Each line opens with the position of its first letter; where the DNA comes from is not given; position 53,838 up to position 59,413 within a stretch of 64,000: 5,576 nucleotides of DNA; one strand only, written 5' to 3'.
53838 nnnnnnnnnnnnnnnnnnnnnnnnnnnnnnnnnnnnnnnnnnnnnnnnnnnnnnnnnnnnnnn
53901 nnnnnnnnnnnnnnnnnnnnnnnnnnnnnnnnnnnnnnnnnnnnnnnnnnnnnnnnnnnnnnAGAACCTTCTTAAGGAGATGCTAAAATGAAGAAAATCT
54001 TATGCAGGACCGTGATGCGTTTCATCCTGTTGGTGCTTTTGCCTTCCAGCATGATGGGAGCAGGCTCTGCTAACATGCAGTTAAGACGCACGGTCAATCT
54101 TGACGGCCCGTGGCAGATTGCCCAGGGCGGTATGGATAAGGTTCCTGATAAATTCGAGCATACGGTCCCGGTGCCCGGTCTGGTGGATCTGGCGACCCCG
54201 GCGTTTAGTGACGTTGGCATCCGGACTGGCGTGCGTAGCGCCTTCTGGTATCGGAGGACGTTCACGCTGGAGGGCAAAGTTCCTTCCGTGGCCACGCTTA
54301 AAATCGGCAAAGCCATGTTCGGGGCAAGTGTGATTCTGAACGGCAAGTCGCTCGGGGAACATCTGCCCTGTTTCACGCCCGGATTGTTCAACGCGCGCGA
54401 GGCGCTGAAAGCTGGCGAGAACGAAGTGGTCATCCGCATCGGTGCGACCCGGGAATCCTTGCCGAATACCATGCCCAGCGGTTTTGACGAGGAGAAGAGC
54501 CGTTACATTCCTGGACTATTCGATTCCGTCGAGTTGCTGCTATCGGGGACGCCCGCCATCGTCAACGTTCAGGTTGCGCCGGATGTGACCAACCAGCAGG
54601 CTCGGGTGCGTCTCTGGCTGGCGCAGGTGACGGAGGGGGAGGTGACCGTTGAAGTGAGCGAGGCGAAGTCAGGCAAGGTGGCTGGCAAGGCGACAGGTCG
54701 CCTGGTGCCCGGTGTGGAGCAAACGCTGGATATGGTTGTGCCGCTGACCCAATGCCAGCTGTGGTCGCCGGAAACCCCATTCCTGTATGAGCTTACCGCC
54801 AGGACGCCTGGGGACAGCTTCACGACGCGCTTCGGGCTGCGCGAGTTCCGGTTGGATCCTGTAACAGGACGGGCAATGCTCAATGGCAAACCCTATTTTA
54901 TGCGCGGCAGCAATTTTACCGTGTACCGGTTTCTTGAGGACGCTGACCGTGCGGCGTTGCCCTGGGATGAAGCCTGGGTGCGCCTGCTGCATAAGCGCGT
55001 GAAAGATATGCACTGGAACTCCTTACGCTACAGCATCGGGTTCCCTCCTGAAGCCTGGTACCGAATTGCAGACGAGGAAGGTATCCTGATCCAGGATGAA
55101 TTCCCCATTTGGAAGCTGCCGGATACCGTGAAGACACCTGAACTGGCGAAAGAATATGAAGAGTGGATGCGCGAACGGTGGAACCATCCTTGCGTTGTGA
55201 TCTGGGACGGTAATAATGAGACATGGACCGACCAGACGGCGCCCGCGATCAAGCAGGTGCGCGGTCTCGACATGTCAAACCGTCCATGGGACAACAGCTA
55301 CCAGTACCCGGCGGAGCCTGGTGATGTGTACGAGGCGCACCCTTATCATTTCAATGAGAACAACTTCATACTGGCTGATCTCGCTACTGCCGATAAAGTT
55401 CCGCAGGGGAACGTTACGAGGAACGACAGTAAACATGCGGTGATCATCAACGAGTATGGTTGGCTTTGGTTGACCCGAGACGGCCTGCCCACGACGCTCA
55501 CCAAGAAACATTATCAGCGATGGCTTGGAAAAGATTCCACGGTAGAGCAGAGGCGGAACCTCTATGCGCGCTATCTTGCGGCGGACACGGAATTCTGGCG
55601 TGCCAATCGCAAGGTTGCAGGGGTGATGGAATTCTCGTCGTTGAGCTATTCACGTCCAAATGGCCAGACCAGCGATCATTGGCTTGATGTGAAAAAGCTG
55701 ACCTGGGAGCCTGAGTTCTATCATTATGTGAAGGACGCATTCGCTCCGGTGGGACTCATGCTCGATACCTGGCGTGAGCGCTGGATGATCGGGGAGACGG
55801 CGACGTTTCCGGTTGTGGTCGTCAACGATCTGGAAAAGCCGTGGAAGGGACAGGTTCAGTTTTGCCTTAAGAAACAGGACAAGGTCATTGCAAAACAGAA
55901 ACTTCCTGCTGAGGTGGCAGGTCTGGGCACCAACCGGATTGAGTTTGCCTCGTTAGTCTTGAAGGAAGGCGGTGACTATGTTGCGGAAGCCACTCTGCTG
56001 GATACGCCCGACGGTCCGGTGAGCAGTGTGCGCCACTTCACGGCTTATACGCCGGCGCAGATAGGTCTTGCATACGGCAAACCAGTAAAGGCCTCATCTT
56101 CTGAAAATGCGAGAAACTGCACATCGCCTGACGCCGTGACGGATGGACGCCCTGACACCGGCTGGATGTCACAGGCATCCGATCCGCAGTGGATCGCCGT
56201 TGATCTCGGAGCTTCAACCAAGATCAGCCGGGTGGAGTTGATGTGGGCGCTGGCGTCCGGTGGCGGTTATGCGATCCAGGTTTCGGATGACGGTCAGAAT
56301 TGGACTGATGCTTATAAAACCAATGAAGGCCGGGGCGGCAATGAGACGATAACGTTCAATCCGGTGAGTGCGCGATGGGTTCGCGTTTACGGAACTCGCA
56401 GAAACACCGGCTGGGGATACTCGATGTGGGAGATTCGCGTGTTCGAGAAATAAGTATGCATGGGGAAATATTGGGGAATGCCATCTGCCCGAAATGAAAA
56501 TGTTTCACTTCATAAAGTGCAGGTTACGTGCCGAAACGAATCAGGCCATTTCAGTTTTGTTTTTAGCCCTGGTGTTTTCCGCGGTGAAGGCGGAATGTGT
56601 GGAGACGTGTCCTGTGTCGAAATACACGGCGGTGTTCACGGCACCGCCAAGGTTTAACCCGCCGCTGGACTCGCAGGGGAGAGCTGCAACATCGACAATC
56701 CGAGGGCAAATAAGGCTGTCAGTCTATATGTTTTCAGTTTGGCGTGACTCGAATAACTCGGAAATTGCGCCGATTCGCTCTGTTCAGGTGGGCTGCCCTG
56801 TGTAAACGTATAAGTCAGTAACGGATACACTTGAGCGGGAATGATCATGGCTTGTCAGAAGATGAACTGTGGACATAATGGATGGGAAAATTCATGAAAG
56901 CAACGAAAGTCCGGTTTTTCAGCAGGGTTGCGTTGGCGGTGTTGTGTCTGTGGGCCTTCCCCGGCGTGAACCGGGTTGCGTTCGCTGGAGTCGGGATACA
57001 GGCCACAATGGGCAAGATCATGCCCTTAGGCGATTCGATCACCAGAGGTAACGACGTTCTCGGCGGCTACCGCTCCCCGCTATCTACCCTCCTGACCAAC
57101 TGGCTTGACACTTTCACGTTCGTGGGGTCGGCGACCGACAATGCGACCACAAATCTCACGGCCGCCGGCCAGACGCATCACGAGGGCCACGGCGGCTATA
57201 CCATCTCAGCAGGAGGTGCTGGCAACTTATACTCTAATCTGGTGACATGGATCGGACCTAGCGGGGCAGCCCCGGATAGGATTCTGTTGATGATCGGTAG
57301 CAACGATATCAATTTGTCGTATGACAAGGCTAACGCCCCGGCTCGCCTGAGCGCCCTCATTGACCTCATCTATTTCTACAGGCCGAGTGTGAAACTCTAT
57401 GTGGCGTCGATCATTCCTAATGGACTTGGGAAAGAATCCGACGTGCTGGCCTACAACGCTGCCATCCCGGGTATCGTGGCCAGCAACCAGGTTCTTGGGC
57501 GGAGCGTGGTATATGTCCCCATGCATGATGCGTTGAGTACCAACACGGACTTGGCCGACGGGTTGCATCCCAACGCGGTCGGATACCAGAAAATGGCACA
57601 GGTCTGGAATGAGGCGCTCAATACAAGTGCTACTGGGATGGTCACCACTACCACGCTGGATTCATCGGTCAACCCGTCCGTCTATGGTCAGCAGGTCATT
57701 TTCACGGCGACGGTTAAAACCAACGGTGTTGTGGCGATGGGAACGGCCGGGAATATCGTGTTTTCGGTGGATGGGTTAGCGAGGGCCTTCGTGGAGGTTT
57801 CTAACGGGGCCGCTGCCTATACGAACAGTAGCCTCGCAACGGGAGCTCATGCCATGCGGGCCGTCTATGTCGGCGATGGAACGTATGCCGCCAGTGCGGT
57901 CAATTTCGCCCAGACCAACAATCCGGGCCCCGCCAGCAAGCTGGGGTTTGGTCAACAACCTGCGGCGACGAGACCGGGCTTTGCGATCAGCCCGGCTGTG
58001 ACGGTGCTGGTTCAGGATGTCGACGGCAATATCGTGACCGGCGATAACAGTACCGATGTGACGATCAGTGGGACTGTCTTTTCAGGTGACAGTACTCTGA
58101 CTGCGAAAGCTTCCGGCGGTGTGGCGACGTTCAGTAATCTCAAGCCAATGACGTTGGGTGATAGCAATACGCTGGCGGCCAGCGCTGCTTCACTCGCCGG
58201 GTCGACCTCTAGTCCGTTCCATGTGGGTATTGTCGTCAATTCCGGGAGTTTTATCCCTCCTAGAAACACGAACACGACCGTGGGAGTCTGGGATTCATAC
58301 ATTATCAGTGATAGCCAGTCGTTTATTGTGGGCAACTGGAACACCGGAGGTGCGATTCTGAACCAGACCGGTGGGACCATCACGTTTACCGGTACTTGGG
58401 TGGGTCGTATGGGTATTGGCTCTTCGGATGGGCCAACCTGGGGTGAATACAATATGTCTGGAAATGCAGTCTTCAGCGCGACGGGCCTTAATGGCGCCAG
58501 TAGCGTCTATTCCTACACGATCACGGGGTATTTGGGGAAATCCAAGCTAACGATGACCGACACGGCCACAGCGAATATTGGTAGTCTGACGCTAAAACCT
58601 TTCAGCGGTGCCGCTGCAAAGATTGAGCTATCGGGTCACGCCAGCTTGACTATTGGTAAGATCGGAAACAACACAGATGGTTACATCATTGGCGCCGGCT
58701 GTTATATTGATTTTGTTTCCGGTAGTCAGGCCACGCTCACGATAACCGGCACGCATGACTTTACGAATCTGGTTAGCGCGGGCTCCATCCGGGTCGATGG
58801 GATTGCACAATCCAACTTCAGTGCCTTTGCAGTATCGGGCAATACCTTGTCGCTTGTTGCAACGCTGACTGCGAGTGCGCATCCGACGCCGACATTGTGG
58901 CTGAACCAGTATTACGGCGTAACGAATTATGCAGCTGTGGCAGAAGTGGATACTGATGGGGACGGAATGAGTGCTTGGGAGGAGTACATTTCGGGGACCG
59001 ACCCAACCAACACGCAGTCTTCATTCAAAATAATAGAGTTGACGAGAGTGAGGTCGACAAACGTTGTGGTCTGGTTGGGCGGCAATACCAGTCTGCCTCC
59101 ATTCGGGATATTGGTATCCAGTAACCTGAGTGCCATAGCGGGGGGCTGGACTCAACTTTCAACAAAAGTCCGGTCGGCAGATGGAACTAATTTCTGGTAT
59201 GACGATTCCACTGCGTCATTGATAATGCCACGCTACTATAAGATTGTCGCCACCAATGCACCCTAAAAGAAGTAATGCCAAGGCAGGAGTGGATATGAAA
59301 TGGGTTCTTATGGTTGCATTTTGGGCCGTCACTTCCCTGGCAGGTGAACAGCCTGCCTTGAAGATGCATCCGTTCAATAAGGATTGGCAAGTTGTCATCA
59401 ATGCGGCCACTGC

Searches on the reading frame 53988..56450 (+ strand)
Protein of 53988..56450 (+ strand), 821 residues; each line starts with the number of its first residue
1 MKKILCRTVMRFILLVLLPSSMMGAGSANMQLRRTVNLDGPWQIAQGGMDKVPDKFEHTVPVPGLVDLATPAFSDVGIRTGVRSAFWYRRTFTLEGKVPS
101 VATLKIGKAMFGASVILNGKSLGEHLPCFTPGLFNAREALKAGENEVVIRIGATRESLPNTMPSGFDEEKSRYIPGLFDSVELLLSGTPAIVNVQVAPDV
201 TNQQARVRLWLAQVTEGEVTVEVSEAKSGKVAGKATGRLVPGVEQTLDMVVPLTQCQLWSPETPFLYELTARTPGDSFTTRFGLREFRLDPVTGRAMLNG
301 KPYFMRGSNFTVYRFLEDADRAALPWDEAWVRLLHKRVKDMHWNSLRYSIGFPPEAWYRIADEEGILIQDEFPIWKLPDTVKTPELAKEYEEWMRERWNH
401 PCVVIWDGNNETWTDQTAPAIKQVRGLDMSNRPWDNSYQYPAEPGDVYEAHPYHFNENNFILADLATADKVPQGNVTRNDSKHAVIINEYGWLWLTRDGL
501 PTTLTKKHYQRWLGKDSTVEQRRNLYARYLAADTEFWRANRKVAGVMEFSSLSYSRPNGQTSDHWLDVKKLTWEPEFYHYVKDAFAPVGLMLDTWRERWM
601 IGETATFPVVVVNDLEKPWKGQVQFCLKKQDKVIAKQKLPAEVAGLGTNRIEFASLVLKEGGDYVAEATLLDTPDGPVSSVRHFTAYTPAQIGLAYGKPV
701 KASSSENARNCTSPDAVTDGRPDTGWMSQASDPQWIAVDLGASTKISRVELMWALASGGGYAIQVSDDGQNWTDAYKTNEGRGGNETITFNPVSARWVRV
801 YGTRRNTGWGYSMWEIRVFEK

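Call 4: search_protein_families(library=pfam, proteins=[window:53988-56450:+], max_evalue=0.01)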
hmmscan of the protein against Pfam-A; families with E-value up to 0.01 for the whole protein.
window:53988-56450:+ (821 aa): 5 families
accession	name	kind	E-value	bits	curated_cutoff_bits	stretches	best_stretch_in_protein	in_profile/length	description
PF00754.31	F5_F8_type_C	-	1.2e-25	90.5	28.2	1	700-815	2-125/127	F5/8 type C domain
PF22633.2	F5_F8_type_C_2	-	3e-22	79.5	27.8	1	717-800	2-91/91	NedA-like, galactose-binding domain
PF00703.27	Glyco_hydro_2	-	4.3e-09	37.5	23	1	191-285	3-109/109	Glycosyl hydrolases family 2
PF22666.2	Glyco_hydro_2_N2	-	1.5e-05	25.6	27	1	83-153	47-119/167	Glycosyl hydrolase 2 galactose-binding domain-like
PF02836.23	Glyco_hydro_2_C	-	0.00038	20.1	21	1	297-430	9-155/302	Glycosyl hydrolases family 2, TIM barrel domain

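Call 28: search_solved_structures(query=window:53988-56450:+, max_evalue=0.00001)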
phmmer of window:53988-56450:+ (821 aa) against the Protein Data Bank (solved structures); distinct sequences matched with E-value up to 0.00001: 58.
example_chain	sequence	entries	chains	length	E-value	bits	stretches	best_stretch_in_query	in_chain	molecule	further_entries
4zxe_A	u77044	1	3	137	1.7e-24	89.3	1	694-819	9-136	Glucanase/Chitosanase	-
2rv9_A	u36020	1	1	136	2.3e-24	88.9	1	694-819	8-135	Glucanase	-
4zy9_A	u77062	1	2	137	4.2e-24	88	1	694-819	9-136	Glucanase/chitosanase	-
2rva_A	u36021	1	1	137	7.7e-23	83.8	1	694-819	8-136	Glucanase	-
4zz5_A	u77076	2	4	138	7.7e-23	83.8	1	694-819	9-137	Glucanase/chitosanase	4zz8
9j6m_A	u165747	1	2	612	4.7e-22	81.2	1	36-417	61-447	Beta-D-galactofuranosidase 2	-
9j6n_A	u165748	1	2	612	4.7e-22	81.2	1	36-417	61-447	Beta-D-galactofuranosidase 2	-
6ncy_A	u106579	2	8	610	3.4e-20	75.1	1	88-416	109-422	Beta-glucuronidase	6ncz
6u7i_A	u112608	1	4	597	6.2e-19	70.9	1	235-412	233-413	Beta-glucuronidase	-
6ld0_A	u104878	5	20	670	1.9e-17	66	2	35-167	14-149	LacZ1 Beta-galactosidase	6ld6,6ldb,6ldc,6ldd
5ldr_A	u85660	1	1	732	2.9e-17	65.4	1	32-407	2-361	Beta-D-galactosidase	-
5euv_A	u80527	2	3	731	4.5e-17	64.7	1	33-407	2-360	Beta-D-galactosidase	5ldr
5z1b_A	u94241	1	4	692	1e-16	63.6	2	34-167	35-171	Glycosyl hydrolase family 2, TIM barrel domain protein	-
6u7j_A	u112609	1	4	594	1.4e-16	63.1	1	32-418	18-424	Beta-glucuronidase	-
7sf2_A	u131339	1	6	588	8.4e-16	60.5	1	30-420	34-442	Glycosyl hydrolase family 2, sugar binding domain protein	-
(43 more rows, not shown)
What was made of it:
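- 53988..56453 (+): Gene 53988, an 821-aa GH2-like enzyme with a C-terminal F5/8 type C (CBM32-like) domain. It is the in-window member of the family that supplied the insert. The nearest solved catalytic-region match is beta-D-galactofuranosidase 9j6m, E = 5e-22 (call 28).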

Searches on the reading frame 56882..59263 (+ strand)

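Call 4: search_protein_families(library=pfam, proteins=[window:56882-59263:+], max_evalue=0.01)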
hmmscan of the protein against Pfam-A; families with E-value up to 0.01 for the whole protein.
window:56882-59263:+ (794 aa): 4 families
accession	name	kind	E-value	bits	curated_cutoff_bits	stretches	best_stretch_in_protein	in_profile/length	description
PF13472.12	Lipase_GDSL_2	-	3.7e-14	54.1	32.9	1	49-236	2-177/178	GDSL-like Lipase/Acylhydrolase family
PF16640.11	Big_3_5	-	6.1e-11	43.2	35.5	1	261-340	3-80/88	Bacterial Ig-like domain (group 3)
PF00657.28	Lipase_GDSL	-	1.9e-09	38.4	23.6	1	46-240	1-206/208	GDSL-like Lipase/Acylhydrolase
PF18884.5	TSP3_bac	-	0.0024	18.1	25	1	690-710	1-21/22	Bacterial TSP3 repeat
